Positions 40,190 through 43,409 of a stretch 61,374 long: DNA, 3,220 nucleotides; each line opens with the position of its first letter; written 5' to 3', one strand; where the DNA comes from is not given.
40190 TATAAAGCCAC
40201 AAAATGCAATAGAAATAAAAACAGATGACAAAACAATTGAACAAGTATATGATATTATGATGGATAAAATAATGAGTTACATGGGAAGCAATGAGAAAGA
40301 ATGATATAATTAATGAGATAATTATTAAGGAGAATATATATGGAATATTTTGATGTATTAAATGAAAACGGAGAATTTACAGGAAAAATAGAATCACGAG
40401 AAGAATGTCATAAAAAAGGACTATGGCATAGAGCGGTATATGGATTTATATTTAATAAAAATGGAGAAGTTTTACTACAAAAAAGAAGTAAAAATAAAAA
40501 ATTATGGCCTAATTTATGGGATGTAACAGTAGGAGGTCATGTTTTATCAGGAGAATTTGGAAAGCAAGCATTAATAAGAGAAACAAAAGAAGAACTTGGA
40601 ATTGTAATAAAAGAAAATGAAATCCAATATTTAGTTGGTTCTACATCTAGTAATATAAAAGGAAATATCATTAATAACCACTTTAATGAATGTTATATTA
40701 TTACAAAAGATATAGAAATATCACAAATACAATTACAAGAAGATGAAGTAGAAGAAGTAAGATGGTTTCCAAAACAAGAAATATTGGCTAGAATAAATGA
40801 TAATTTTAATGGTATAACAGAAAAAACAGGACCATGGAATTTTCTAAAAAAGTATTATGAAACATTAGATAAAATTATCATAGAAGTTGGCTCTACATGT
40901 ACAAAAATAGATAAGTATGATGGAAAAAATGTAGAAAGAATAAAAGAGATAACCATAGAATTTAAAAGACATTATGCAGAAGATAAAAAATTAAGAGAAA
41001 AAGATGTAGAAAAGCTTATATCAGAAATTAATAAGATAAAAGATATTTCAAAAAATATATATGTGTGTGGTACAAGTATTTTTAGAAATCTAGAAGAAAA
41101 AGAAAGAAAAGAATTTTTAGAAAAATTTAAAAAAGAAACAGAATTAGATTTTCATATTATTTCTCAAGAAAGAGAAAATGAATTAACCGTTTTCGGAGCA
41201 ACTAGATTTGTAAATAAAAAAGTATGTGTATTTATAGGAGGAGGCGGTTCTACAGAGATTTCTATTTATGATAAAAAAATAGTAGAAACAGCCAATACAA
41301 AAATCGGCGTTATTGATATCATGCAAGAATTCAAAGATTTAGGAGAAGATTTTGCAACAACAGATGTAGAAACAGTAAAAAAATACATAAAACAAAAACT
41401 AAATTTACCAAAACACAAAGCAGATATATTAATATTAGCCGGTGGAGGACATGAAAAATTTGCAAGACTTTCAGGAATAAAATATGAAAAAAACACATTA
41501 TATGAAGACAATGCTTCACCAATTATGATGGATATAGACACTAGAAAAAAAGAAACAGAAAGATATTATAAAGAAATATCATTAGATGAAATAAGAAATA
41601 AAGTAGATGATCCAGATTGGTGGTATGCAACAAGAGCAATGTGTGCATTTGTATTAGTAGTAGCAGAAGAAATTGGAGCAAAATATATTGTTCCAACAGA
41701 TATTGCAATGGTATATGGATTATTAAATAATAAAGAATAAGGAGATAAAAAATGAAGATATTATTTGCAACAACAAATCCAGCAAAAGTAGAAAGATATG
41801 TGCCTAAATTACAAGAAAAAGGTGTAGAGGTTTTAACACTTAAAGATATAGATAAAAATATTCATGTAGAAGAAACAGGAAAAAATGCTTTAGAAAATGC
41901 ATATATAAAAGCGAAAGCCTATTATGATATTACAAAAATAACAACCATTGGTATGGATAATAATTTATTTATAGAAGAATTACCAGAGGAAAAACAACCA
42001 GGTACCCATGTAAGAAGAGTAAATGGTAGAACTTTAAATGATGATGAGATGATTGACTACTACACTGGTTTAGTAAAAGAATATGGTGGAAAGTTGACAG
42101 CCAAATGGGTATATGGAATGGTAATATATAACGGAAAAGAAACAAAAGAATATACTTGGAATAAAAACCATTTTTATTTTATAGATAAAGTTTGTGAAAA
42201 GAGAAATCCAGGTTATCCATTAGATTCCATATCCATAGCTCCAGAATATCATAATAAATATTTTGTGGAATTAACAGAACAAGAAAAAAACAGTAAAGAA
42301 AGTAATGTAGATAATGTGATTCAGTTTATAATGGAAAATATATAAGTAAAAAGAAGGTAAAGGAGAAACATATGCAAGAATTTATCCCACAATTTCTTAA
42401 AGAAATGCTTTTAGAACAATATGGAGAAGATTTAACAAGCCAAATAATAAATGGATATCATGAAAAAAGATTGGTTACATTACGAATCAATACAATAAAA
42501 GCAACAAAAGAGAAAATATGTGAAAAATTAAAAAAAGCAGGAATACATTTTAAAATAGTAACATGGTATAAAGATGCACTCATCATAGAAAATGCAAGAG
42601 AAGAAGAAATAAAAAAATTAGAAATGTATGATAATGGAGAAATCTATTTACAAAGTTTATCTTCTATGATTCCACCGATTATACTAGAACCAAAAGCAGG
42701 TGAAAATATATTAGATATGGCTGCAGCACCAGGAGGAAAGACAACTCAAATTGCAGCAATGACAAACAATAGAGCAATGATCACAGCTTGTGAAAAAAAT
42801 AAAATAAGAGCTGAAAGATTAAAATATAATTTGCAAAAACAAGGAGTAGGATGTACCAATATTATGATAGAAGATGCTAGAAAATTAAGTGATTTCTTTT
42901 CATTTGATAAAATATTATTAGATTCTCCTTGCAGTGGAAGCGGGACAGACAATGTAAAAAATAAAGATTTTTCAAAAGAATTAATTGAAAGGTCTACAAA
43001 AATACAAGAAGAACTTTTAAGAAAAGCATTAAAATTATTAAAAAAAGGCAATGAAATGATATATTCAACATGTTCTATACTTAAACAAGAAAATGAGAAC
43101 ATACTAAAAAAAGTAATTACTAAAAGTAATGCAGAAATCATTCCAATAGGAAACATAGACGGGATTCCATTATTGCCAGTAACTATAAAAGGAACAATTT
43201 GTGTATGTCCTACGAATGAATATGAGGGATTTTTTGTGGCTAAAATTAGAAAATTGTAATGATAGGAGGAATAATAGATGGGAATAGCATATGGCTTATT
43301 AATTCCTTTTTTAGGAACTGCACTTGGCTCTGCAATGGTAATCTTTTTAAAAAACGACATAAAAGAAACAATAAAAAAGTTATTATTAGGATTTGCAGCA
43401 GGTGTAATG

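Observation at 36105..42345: Nucleotide house-cleaning island directly downstream of rlmD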

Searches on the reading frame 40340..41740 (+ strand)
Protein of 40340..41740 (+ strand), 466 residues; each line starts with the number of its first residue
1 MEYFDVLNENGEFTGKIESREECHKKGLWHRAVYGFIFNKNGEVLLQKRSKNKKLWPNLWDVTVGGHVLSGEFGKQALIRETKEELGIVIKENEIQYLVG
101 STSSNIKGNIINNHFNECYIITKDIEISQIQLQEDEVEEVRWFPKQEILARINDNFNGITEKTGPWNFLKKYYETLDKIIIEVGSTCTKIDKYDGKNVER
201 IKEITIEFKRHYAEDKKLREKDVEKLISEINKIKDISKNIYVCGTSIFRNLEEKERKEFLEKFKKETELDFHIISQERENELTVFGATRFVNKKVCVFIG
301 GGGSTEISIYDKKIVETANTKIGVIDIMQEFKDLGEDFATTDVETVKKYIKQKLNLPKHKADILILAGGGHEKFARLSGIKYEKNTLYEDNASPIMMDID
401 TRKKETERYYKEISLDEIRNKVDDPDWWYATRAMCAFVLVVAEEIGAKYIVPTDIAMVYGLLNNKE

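Call 3: search_protein_families(library=pfam, proteins=[window:40340-41740:+], max_evalue=0.01)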
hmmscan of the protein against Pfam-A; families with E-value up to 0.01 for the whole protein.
window:40340-41740:+ (466 aa): 3 families
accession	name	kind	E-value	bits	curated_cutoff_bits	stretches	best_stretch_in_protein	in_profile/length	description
PF00293.34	NUDIX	-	5.5e-20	72.2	21.1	1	30-150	3-121/134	NUDIX domain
PF02541.22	Ppx-GppA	-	9.8e-17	61.7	27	1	207-406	21-218/285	Ppx/GppA phosphatase family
PF14815.12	NUDIX_4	-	3.4e-06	27.3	35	1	34-92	2-55/113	NUDIX domain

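Call 4: search_protein_families(library=ncbifam, proteins=[window:40340-41740:+], max_evalue=0.01)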
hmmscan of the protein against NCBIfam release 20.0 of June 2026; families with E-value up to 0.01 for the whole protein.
window:40340-41740:+ (466 aa): 16 families
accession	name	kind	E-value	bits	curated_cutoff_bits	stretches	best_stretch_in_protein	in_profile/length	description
NF002995.0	PRK03759.1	equivalog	6.7e-23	81.3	127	1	6-155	11-157/185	isopentenyl-diphosphate Delta-isomerase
TIGR02150.1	IPP_isom_1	equivalog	2.5e-19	69.7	105.8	1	7-166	4-154/159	isopentenyl-diphosphate delta-isomerase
NF011922.0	PRK15393.1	equivalog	2.5e-19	69.6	152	1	1-154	10-153/182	NUDIX hydrolase YfcD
TIGR03706.1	exo_poly_only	exception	1.7e-16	60.4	307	1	200-387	29-225/300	exopolyphosphatase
NF006530.0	PRK08999.1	equivalog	9.3e-10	38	245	1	33-94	9-68/315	Nudix family hydrolase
NF007834.0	PRK10546.1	equivalog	1.1e-08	35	156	1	36-114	9-82/135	pyrimidine (deoxy)nucleoside triphosphate diphosphatase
TIGR00586.1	mutt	equivalog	1.4e-08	34.8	97.9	1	35-135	10-111/129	8-oxo-dGTP diphosphatase MutT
NF041653.1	Nud_hyd_Meth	equivalog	6.3e-08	32.6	300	1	8-143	6-133/170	Nudix hydrolase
NF012016.0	PRK15472.1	equivalog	2.5e-06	27.3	95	1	31-147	4-121/141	nucleoside triphosphatase NudI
NF001938.0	PRK00714.1-5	equivalog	2.5e-06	27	116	1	26-89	8-75/172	RNA pyrophosphohydrolase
NF008044.0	PRK10776.1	equivalog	9e-06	25.6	148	1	34-94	8-66/130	8-oxo-dGTP diphosphatase MutT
NF041652.1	Nud_hyd_Dein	equivalog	1.2e-05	25.6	200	1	31-149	14-128/152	Nudix hydrolase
NF011963.0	PRK15434.1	subfamily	2.3e-05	24.1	146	1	37-152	24-138/159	GDP-mannose mannosyl hydrolase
NF006961.0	PRK09438.1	equivalog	8.4e-05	22.1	103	1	36-96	14-69/151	dihydroneopterin triphosphate diphosphatase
NF001299.0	PRK00241.1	equivalog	0.0014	18.1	158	1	53-147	153-237/263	NAD(+) diphosphatase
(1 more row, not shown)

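Call 18: find_encoding_contigs(protein=window:40340-41740:+, flank=10000, max_places=10)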
Protein window:40340-41740:+ (466 aa): 4 contigs read that carry it; 3 places shown.
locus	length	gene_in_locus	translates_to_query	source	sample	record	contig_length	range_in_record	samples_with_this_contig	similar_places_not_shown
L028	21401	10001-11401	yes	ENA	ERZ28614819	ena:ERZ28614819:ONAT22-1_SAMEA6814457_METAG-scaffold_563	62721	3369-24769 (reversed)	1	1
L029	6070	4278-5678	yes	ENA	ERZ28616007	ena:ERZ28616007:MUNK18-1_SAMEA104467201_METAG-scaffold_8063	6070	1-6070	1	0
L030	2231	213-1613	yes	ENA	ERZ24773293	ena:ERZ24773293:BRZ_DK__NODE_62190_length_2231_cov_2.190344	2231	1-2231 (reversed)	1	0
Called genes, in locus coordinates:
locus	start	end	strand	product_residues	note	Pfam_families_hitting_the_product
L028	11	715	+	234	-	PF00149:Metallophos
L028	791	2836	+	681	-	PF17191:RecG_wedge, PF01336:tRNA_anti-codon (faint), PF00176:SNF2-rel_dom (faint), PF04851:ResIII, PF00270:DEAD, PF22590:Cas3-like_C_2 (faint), PF00271:Helicase_C, PF19833:RecG_dom3_C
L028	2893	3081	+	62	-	-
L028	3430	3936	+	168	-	PF20935:DUF6847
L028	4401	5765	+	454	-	PF01938:TRAM, PF05958:tRNA_U5-meth_tr, PF01555:N6_N4_Mtase (weak), PF02475:TRM5-TYW2_MTfase, PF03602:Cons_hypoth95 (weak), PF05175:MTS, PF06325:PrmA (weak), PF13847:Methyltransf_31, +2 more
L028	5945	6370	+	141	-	PF00293:NUDIX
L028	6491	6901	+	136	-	PF01327:Pep_deformylase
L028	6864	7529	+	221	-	PF03167:UDG (weak)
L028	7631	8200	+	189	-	PF01725:Ham1p_like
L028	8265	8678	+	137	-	PF00293:NUDIX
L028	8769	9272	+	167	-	PF00293:NUDIX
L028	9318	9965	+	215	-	PF02224:Cytidylate_kin, PF13189:Cytidylate_kin2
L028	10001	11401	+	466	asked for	PF00293:NUDIX, PF14815:NUDIX_4 (faint), PF02541:Ppx-GppA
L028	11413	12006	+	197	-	PF01725:Ham1p_like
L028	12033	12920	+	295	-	PF22458:RsmF-B_ferredox, PF01189:Methyltr_RsmB-F, PF13847:Methyltransf_31 (weak)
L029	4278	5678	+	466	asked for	PF00293:NUDIX, PF14815:NUDIX_4 (faint), PF02541:Ppx-GppA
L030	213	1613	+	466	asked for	PF00293:NUDIX, PF14815:NUDIX_4 (faint), PF02541:Ppx-GppA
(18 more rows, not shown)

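Call 22: find_related_loci(query=window:40340-41740:+, collection=genome_contigs, flank=10000)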
Query window:40340-41740:+ (466 aa) in genome_contigs; peptide patterns used: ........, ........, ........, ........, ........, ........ (x = any residue, [..] = any of these).
129 stretches matched a pattern; 30 encode a relative of the query (tblastn E <= 1e-3); 30 distinct loci.
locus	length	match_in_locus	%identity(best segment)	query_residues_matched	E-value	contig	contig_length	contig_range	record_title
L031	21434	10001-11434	68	1-463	0e+0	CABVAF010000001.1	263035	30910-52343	MAG TPA_asm: uncultured Clostridium sp. isolate MGYG-HGUT-04539 genome assembly, contig: GUT_GENOME281910_1, whole genom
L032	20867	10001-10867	78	176-464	5e-147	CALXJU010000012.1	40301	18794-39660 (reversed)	MAG: uncultured Clostridia bacterium isolate BRZ_EF__bin101 genome assembly, contig: BRZ_EF__NODE_1470_length_40301_cov_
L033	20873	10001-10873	74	175-465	5e-144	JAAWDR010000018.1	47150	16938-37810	MAG: Clostridia bacterium isolate ABMPRH_61_2 k141_525820, whole genome shotgun sequence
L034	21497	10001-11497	72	1-466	6e-143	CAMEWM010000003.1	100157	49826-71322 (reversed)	MAG: uncultured Clostridium sp. isolate SRR11489782_bin.39_metaWRAP_v1.3_MAG genome assembly, contig: ERZ11466715.121, w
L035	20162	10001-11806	73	1-465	3e-141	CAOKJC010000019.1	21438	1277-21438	MAG TPA_asm: uncultured Clostridium sp. isolate SRR15604565_bin.57_metawrap_v1.3_MAG genome assembly, contig: NODE.1798_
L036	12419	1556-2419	74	176-463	9e-140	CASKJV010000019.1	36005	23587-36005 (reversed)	MAG: uncultured Clostridia bacterium isolate 2B-dyr24-06_101207.3_1677751166 genome assembly, contig: NODE_107_length_36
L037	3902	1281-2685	70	2-466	2e-142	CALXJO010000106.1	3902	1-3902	MAG: uncultured Clostridia bacterium isolate BRZ_HV__bin53 genome assembly, contig: BRZ_HV__NODE_16551_length_3902_cov_9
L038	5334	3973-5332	70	2-466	2e-139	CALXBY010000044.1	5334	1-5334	MAG: uncultured Clostridia bacterium isolate BRZ_D__bin41 genome assembly, contig: BRZ_D__NODE_20092_length_5334_cov_10.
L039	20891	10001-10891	68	170-464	2e-130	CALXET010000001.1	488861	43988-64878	MAG: uncultured Clostridia bacterium isolate BRZ_NK__bin18 genome assembly, contig: BRZ_NK__NODE_8_length_488861_cov_17.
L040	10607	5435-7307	66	1-466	1e-127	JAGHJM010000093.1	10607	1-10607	MAG: Clostridia bacterium isolate MAG.74 k127_1765675, whole genome shotgun sequence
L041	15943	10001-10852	61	178-462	2e-108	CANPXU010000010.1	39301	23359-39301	MAG: uncultured Bacilli bacterium isolate Lapin-004__bin3 genome assembly, contig: Lapin-004__NODE_1161_length_39301_cov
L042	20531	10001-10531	76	2-178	3e-91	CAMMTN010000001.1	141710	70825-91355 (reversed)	MAG: uncultured Clostridium sp. isolate ERR4835869_bin.10_MetaWRAP_v1.1_MAG genome assembly, contig: NODE_38_length_1417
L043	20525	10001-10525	78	2-176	1e-89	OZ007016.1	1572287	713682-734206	MAG: uncultured Clostridia bacterium isolate 6737_HOM_CTRL_s71.ctg000086c_hifiasm_circ MAG genome assembly, chromosome:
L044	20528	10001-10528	75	1-176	7e-88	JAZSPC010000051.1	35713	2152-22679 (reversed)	MAG: Clostridia bacterium isolate T1900044547_TS20190013.MAGScoT_cleanbin_000019 SGB_152_k141_2741807, whole genome shot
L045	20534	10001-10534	75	1-178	2e-87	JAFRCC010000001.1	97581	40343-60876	MAG: Clostridia bacterium isolate RGIG2360 Goat_Ileum-2__c45, whole genome shotgun sequence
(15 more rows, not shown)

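Call 35: search_solved_structures(query=window:40340-41740:+, max_evalue=0.001, show_alignments=0)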
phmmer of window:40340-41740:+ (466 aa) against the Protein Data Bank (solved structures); distinct sequences matched with E-value up to 0.001: 22.
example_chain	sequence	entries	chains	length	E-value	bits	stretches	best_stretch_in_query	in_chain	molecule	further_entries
1ow2_A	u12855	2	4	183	9.6e-14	54.5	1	2-152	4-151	ISOPENTENYL-DIPHOSPHATE DELTA-ISOMERASE | ISOPENTENYL DIPHOSPHATE DELTA-ISOMERASE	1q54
1hx3_A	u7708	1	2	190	1.1e-13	54.4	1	2-152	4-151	ISOPENTENYL DIPHOSPHATE DELTA-ISOMERASE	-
1r67_A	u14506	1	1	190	1.5e-13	53.9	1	2-152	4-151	Isopentenyl-diphosphate delta-isomerase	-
1i9a_A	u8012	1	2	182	2.5e-13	53.2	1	2-152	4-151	ISOPENTENYL-DIPHOSPHATE DELTA-ISOMERASE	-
1nfs_A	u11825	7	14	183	2.5e-13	53.2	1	2-152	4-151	ISOPENTENYL-DIPHOSPHATE DELTA-ISOMERASE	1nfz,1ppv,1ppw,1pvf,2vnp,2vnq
2b2k_A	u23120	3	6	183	2.5e-13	53.2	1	2-152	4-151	Isopentenyl-diphosphate delta-isomerase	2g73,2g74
1x84_A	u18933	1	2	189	2.8e-13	53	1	2-152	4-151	Isopentenyl-diphosphate delta-isomerase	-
1x83_A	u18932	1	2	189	2.8e-13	53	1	2-152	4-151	Isopentenyl-diphosphate delta-isomerase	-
1hzt_A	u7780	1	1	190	2.8e-13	53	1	2-152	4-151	ISOPENTENYL DIPHOSPHATE DELTA-ISOMERASE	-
2fkb_A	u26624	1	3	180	9.8e-13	51.2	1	2-154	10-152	Putative Nudix hydrolase yfcD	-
3hyq_A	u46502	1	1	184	1.9e-11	47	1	6-144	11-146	Isopentenyl-diphosphate Delta-isomerase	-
1q27_A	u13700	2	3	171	1.9e-10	43.6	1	2-91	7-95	Putative Nudix hydrolase DR0079 | Putative Nudix hydrolase DR_0079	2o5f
1t6c_A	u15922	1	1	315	1e-06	31.4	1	217-377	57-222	exopolyphosphatase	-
2j4r_A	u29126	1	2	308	1.1e-06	31.3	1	216-377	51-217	EXOPOLYPHOSPHATASE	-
3ees_A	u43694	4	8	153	2.8e-06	29.9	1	18-97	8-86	Probable pyrophosphohydrolase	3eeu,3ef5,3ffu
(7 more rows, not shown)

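Call 36: search_protein_families(library=padloc, proteins=[window:40340-41740:+], max_evalue=0.001)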
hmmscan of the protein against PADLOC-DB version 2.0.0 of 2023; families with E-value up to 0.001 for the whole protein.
window:40340-41740:+ (466 aa): 1 family
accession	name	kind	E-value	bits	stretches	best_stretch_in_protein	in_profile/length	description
PDLC04899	PDC-S07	-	2.1e-11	41.6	1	33-148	9-112/135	-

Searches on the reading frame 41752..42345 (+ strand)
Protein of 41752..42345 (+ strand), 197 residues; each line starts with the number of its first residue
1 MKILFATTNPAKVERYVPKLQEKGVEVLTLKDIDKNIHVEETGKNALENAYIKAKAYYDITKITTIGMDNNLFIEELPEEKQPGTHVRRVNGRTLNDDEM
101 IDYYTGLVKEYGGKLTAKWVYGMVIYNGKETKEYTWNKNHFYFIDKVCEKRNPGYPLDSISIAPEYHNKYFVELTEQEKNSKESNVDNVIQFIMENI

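Call 3: search_protein_families(library=pfam, proteins=[window:41752-42345:+], max_evalue=0.01)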
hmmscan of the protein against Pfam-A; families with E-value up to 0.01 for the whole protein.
window:41752-42345:+ (197 aa): 1 family
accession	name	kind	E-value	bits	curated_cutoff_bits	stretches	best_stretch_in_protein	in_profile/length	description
PF01725.21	Ham1p_like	-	7.4e-17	62.3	22.5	1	3-181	1-172/186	Ham1 family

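Call 4: search_protein_families(library=ncbifam, proteins=[window:41752-42345:+], max_evalue=0.01)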
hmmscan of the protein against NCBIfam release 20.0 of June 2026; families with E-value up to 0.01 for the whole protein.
window:41752-42345:+ (197 aa): 8 families
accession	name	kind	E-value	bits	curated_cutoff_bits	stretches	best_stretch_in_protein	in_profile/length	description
NF011399.0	PRK14824.1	subfamily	2.7e-19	69.4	267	1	1-181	3-185/206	putative deoxyribonucleotide triphosphate pyrophosphatase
NF011397.0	PRK14822.1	equivalog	2e-16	59.9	234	1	2-181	3-178/201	XTP/dITP diphosphatase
TIGR00042.1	TIGR00042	equivalog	3.1e-14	52.8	145.35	1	2-180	1-167/184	RdgB/HAM1 family non-canonical purine NTP pyrophosphatase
NF011398.0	PRK14823.1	equivalog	2.6e-13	50.2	272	1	1-182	1-174/191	non-canonical purine NTP diphosphatase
NF011396.0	PRK14821.1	equivalog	3e-07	30.2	203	1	1-181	1-165/185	XTP/dITP diphosphatase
NF011401.0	PRK14826.1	equivalog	4.9e-07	29.4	268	1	2-62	10-72/226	putative deoxyribonucleotide triphosphate pyrophosphatase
NF011400.0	PRK14825.1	equivalog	1.1e-06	28.5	246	1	3-181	4-179/199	putative deoxyribonucleotide triphosphate pyrophosphatase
NF002698.0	PRK02491.1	equivalog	0.00015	21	301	1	3-99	130-224/328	nucleoside-triphosphate diphosphatase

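Call 33: search_solved_structures(query=window:41752-42345:+, max_evalue=0.001, show_alignments=1)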
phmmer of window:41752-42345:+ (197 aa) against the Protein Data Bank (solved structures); distinct sequences matched with E-value up to 0.001: 3.
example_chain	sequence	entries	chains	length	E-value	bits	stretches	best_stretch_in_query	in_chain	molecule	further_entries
1k7k_A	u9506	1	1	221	8.8e-06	28.6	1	2-110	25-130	Hypothetical protein yggV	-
6wwd_A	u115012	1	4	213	4.6e-05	26.2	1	1-95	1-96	dITP/XTP pyrophosphatase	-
2pyu_A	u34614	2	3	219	0.00011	25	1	2-110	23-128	Inosine Triphosphate Pyrophosphatase RdgB | HAM1 protein homolog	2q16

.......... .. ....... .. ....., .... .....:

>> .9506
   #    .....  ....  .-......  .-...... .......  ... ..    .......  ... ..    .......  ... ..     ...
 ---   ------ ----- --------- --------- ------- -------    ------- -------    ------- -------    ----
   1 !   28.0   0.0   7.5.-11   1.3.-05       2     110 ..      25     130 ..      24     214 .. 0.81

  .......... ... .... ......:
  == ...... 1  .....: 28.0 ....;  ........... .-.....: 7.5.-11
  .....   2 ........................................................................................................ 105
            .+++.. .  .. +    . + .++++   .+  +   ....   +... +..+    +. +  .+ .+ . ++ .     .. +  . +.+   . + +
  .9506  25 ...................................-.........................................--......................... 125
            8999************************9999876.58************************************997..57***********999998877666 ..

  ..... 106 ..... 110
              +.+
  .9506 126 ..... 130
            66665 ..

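Call 36: search_protein_families(library=padloc, proteins=[window:41752-42345:+], max_evalue=0.001)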
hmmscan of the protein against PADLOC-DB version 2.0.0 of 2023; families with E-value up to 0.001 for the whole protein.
window:41752-42345:+ (197 aa): 0 families

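Call 43: find_related_loci(query=window:41752-42345:+, collection=viral_contigs, flank=6000)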
Query window:41752-42345:+ (197 aa) in viral_contigs; peptide patterns used: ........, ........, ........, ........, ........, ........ (x = any residue, [..] = any of these).
3 stretches matched a pattern, but none encodes a relative of the query by tblastn (E <= 1e-3).

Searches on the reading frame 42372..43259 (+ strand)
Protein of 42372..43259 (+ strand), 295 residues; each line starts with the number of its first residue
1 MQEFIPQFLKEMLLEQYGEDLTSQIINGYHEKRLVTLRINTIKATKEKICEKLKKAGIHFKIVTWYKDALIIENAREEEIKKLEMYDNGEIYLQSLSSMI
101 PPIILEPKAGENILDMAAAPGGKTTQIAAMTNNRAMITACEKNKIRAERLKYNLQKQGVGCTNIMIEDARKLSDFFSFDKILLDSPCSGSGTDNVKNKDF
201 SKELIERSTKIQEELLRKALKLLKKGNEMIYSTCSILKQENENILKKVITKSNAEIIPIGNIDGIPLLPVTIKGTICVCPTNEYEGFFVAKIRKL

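Call 3: search_protein_families(library=pfam, proteins=[window:42372-43259:+], max_evalue=0.01)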
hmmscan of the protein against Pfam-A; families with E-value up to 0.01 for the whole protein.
window:42372-43259:+ (295 aa): 6 families
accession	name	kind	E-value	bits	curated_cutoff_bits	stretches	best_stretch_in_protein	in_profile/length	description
PF01189.24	Methyltr_RsmB-F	-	3.8e-43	147.9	27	1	103-292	2-198/199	16S rRNA methyltransferase RsmB/F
PF22458.1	RsmF-B_ferredox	-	4.3e-13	49.7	27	1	6-75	2-70/74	Methyltr_RsmF/B-like, ferredoxin-like domain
PF17125.10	Methyltr_RsmF_N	-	3e-07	31.2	34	1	8-95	5-85/86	N-terminal domain of 16S rRNA methyltransferase RsmF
PF13847.12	Methyltransf_31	-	4.5e-07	30.1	27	1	108-247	2-130/145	Methyltransferase domain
PF01728.25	FtsJ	-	0.0021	18.4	24.1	1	109-223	21-136/181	FtsJ-like methyltransferase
PF05175.20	MTS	-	0.0087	16.1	23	0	106-226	28-133/170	Methyltransferase small domain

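Call 4: search_protein_families(library=ncbifam, proteins=[window:42372-43259:+], max_evalue=0.01)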
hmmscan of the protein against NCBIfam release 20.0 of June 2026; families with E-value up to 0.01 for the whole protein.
window:42372-43259:+ (295 aa): 12 families
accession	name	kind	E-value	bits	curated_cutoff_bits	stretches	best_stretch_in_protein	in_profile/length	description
TIGR00446.1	nop2p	subfamily_domain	1.2e-60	205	210.45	1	37-294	1-264/264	NOL1/NOP2/sun family putative RNA methylase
NF011494.0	PRK14902.1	equivalog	3.5e-60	204.1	319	1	4-294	148-442/444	16S rRNA (cytosine(967)-C(5))-methyltransferase RsmB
NF011493.0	PRK14901.1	equivalog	1.3e-55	189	540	1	3-294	149-445/447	16S rRNA (cytosine(967)-C(5))-methyltransferase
NF008898.0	PRK11933.1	equivalog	1.3e-47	162.4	588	1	7-294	11-310/480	16S rRNA (cytosine(1407)-C(5))-methyltransferase RsmF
TIGR00563.1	rsmB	equivalog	4.1e-46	158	269.05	1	5-294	144-435/437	16S rRNA (cytosine(967)-C(5))-methyltransferase RsmB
NF040814.1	tRNA_cyt_mtase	equivalog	6.3e-46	156.8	550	1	29-294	28-304/305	tRNA (cytosine(49)-C(5))-methyltransferase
NF008149.0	PRK10901.1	equivalog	7.6e-45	153.6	375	1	5-294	150-432/434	16S rRNA (cytosine(967)-C(5))-methyltransferase RsmB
NF011495.0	PRK14903.1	equivalog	2.5e-38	132.1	503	1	17-259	146-393/431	16S rRNA (cytosine(967)-C(5))-methyltransferase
NF041567.1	mtaseRsmF_Thermus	equivalog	7e-30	104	690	1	30-251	18-238/443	16S rRNA (cytosine(1407)-C(5))-methyltransferase RsmF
TIGR02469.1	CbiT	equivalog_domain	2.4e-05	24.6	78.3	1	105-230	15-119/124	precorrin-6Y C5,15-methyltransferase (decarboxylating) subunit CbiT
TIGR00438.1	rrmJ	equivalog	0.0041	16.6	300.15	1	108-222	31-142/188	23S rRNA (uridine(2552)-2'-O)-methyltransferase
NF010549.0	PRK13942.1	equivalog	0.0064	16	282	0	104-182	72-151/215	protein-L-isoaspartate O-methyltransferase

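Call 36: search_protein_families(library=padloc, proteins=[window:42372-43259:+], max_evalue=0.001)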
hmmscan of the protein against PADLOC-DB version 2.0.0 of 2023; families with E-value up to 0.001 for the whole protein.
window:42372-43259:+ (295 aa): 1 family
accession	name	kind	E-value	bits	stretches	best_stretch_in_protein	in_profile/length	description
PDLC04134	mad2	-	3.8e-20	70.2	1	53-246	238-410/492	mads_2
